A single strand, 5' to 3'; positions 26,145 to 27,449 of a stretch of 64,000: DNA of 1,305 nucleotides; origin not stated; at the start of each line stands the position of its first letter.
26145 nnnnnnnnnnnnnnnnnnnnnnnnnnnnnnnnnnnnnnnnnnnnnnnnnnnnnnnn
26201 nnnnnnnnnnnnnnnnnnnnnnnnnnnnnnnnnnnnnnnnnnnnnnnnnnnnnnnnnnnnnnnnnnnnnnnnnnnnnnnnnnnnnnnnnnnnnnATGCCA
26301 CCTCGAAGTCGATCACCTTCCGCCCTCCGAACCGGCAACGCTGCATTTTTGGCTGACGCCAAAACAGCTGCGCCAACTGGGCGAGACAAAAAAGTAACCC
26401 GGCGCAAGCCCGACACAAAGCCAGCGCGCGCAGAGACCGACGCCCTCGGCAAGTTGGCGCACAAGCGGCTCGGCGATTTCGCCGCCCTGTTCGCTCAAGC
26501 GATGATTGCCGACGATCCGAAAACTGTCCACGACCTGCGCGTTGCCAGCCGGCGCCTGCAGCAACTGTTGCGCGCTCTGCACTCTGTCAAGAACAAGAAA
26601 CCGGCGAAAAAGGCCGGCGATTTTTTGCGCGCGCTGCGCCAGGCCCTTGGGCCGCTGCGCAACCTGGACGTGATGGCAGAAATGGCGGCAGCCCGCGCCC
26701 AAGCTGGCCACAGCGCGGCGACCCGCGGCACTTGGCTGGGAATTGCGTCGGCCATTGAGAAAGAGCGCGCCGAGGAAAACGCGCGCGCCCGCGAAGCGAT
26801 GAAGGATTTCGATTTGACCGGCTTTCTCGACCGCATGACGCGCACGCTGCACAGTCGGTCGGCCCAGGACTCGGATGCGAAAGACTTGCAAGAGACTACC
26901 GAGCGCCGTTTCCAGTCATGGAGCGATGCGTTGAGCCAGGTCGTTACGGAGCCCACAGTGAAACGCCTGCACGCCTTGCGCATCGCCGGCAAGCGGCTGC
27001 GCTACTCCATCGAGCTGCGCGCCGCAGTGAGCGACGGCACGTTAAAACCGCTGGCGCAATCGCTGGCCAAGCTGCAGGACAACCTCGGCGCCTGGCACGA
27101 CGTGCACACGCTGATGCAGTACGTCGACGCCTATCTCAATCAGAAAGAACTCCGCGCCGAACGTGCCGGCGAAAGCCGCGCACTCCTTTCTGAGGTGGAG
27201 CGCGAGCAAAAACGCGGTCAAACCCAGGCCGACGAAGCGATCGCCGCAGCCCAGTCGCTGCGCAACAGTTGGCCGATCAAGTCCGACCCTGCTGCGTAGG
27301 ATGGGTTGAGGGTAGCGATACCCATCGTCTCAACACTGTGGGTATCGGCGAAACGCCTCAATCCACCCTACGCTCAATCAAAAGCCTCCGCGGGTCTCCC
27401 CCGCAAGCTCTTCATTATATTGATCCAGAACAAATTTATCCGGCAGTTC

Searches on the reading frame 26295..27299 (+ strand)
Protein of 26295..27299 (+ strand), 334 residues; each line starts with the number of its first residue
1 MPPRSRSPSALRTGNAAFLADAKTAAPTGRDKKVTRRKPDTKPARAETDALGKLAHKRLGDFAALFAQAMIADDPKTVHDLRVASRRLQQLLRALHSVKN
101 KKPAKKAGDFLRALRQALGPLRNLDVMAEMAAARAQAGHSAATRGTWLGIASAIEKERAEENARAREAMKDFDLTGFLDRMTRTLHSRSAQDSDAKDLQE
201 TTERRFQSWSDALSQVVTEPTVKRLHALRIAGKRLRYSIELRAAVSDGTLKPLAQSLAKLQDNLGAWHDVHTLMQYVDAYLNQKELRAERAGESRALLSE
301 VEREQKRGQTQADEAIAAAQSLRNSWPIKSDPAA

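Call 67: search_protein_families(library=pfam, proteins=[window:26295-27299:+])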
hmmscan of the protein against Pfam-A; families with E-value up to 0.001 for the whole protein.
window:26295-27299:+ (334 aa): 1 family
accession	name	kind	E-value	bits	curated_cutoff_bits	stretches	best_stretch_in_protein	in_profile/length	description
PF05235.19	CHAD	-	3.4e-33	116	25.6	1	61-275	9-225/228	CHAD domain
